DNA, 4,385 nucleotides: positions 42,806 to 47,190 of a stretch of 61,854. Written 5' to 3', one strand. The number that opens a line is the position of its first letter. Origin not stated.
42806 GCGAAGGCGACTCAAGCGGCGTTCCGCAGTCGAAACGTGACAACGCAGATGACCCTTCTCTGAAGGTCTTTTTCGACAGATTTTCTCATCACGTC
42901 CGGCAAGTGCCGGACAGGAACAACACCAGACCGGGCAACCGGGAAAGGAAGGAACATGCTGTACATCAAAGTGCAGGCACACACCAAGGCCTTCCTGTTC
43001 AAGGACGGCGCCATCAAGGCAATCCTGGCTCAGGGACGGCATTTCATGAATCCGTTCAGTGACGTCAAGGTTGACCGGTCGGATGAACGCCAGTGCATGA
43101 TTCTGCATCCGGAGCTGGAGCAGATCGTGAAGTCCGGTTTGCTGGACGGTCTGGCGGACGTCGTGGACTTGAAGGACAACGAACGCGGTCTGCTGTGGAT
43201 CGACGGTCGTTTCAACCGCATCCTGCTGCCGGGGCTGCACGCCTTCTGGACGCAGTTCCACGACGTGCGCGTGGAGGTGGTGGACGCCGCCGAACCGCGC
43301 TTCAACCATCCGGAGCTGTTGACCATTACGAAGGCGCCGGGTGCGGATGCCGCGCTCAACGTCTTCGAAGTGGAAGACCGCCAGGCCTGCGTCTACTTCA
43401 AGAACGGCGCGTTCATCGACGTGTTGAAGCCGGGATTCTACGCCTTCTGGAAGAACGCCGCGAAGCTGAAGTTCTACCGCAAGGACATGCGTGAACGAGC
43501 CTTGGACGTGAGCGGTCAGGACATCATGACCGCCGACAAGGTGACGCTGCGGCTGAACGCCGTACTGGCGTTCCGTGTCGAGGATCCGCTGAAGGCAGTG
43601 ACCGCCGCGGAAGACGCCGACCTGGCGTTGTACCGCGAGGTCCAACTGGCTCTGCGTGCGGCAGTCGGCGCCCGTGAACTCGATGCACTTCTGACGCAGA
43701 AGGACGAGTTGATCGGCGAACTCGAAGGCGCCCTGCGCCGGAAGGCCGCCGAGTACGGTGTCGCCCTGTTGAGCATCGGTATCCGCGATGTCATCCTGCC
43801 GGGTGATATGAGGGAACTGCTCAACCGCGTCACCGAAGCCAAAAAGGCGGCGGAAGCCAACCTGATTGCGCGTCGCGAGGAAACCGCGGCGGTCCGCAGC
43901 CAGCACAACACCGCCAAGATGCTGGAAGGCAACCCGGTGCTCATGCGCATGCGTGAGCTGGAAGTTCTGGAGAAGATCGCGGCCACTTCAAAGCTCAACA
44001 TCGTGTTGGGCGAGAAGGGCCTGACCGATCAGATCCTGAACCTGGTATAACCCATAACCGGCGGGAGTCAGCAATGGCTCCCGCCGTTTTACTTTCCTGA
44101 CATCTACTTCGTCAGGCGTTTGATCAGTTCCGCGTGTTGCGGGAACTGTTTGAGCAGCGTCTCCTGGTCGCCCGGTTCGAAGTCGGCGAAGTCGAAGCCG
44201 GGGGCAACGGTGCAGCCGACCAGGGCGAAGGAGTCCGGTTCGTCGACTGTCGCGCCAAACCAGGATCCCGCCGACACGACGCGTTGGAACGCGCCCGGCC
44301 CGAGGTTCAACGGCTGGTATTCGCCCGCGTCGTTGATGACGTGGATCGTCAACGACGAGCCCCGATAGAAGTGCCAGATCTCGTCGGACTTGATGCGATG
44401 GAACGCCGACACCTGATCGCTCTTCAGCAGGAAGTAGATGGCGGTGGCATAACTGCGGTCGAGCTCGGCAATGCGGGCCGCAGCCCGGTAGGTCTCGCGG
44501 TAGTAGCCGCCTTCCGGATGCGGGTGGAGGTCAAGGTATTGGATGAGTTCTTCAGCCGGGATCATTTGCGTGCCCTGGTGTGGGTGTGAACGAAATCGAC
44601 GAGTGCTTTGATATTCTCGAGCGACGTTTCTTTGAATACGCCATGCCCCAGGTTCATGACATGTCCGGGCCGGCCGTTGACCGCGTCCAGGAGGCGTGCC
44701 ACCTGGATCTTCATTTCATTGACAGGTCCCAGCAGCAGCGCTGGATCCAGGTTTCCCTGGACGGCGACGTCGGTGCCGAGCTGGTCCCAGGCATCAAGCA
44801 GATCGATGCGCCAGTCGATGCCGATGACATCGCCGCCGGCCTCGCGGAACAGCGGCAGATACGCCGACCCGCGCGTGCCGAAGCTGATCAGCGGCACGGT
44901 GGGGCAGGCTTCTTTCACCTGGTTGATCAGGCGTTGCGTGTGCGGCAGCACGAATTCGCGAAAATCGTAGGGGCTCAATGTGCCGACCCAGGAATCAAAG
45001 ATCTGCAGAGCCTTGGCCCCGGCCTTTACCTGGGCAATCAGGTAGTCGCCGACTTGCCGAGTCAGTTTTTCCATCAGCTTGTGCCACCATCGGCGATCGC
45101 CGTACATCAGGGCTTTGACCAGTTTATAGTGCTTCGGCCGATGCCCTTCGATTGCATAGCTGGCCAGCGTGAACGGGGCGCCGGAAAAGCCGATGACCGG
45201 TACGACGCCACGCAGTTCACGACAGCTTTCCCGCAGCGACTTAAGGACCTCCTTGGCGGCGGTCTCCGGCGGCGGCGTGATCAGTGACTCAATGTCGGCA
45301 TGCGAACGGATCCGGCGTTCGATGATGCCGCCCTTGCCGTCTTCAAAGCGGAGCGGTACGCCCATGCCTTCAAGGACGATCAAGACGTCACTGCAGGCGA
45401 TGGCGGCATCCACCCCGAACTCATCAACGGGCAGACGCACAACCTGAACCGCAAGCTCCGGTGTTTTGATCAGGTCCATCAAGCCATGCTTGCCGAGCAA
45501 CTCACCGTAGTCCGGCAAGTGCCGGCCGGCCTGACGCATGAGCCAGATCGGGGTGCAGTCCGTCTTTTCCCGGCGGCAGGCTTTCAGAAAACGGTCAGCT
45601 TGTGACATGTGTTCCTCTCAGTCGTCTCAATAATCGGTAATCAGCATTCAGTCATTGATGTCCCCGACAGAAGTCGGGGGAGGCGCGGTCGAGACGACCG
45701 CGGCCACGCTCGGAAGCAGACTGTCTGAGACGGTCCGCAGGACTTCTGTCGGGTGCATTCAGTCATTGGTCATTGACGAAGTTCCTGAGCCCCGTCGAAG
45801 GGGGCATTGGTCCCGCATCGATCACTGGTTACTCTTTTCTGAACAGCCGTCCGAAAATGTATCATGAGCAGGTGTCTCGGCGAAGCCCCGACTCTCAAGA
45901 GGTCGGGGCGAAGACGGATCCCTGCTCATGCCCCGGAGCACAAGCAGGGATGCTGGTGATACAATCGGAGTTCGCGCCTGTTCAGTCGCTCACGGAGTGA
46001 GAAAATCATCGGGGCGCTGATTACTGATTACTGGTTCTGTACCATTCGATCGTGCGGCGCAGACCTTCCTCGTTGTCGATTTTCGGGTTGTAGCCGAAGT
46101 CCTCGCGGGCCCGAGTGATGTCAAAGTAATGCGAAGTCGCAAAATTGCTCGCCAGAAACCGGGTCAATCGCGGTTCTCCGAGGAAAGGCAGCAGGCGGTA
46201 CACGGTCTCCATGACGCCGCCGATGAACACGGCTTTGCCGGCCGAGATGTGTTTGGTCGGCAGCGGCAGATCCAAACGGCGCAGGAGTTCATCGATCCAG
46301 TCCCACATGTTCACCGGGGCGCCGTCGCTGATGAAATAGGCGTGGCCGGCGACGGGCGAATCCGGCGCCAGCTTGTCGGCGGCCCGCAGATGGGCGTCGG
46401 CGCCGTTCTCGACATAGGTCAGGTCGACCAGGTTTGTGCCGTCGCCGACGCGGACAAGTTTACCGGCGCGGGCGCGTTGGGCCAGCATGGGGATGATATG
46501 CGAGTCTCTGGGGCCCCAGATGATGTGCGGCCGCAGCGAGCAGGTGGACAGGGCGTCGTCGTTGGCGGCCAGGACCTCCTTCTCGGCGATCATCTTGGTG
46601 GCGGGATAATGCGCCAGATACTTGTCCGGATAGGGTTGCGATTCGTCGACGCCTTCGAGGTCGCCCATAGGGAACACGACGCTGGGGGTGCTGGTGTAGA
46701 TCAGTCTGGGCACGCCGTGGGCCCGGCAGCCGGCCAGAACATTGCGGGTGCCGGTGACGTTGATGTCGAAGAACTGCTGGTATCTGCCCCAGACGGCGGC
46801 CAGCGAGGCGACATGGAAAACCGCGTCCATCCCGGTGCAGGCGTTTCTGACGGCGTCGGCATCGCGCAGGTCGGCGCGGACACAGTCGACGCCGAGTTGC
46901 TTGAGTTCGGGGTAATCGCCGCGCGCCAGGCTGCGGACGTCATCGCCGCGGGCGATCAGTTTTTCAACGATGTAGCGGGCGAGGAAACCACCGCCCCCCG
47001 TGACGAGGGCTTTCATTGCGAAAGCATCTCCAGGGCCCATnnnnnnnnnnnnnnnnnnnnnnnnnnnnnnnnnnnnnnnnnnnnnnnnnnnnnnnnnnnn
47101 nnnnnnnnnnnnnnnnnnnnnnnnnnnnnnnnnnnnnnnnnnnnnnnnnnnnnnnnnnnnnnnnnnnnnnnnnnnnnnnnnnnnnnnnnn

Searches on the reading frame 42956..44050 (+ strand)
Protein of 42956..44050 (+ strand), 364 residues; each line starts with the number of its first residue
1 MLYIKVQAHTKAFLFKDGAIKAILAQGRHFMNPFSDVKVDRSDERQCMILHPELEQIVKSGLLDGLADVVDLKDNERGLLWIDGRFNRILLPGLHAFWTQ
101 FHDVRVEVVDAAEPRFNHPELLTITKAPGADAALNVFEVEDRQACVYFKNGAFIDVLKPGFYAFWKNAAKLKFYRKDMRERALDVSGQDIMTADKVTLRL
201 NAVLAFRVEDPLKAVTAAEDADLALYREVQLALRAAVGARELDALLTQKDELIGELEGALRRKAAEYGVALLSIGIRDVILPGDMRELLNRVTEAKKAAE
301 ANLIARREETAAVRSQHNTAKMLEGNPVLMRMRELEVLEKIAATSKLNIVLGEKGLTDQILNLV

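Call 81: search_protein_families(library=pfam, proteins=[window:42956-44050:+], max_evalue=0.001)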
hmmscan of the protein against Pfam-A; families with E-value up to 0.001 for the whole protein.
window:42956-44050:+ (364 aa): 1 family
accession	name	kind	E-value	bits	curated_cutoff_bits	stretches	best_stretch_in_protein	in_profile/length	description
PF01145.31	Band_7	-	3.5e-30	105.8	23.6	1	138-309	2-175/176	SPFH domain / Band 7 family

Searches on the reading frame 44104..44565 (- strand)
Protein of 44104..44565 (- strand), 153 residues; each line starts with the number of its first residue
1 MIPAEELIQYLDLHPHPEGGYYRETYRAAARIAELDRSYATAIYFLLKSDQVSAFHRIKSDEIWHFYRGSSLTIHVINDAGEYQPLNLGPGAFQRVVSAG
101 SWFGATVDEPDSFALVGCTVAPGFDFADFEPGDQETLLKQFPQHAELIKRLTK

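Call 81: search_protein_families(library=pfam, proteins=[window:44104-44565:-], max_evalue=0.001)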
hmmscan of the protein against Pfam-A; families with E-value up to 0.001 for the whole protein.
window:44104-44565:- (153 aa): 1 family
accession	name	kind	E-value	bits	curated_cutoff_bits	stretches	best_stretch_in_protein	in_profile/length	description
PF06172.17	Cupin_5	-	1.6e-46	158.3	25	1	5-130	1-137/139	Cupin superfamily (DUF985)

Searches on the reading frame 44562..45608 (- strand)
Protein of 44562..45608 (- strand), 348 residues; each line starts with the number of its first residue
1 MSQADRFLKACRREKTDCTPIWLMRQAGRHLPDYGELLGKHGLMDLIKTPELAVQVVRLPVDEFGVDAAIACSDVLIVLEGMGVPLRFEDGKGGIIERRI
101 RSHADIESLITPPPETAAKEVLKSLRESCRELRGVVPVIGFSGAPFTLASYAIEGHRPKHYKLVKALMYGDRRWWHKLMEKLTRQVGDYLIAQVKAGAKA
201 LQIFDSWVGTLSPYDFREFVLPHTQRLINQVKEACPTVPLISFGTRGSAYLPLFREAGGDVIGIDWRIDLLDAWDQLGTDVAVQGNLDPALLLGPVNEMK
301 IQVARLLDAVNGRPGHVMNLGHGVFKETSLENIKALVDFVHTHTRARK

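Call 81: search_protein_families(library=pfam, proteins=[window:44562-45608:-], max_evalue=0.001)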
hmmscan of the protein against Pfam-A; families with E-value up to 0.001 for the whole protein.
window:44562-45608:- (348 aa): 1 family
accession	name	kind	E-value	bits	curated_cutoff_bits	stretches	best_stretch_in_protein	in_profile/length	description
PF01208.23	URO-D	-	4.7e-114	381.5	23.9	1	3-342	2-345/346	Uroporphyrinogen decarboxylase (URO-D)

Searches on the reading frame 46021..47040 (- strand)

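Call 81: search_protein_families(library=pfam, proteins=[window:46021-47040:-], max_evalue=0.001)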
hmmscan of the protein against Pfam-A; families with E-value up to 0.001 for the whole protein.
window:46021-47040:- (339 aa): 8 families
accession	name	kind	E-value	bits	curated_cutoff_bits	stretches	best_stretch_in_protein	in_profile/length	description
PF01073.25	3Beta_HSD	-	5.2e-63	213.1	22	1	12-262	1-274/280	3-beta hydroxysteroid dehydrogenase/isomerase family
PF01370.27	Epimerase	-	5.2e-37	128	20.9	1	11-224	1-228/240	NAD dependent epimerase/dehydratase family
PF07993.18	NAD_binding_4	-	2.9e-16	59.9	20.1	1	62-179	80-210/258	Male sterility protein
PF16363.11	GDP_Man_Dehyd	-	4.4e-14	53.1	27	1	12-230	1-246/332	GDP-mannose 4,6 dehydratase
PF13460.12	NAD_binding_10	-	4.9e-14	53.1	27.2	1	15-155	1-130/184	NAD(P)H-binding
PF04321.23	RmlD_sub_bind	-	1e-09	38.3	27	1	9-240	1-215/287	RmlD substrate binding domain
PF05368.20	NmrA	-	9.6e-08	32.4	27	1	11-118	5-107/298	NmrA-like family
PF02719.21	Polysacc_synt_2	-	4.1e-07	29.9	20.2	1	52-125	57-135/293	Polysaccharide biosynthesis protein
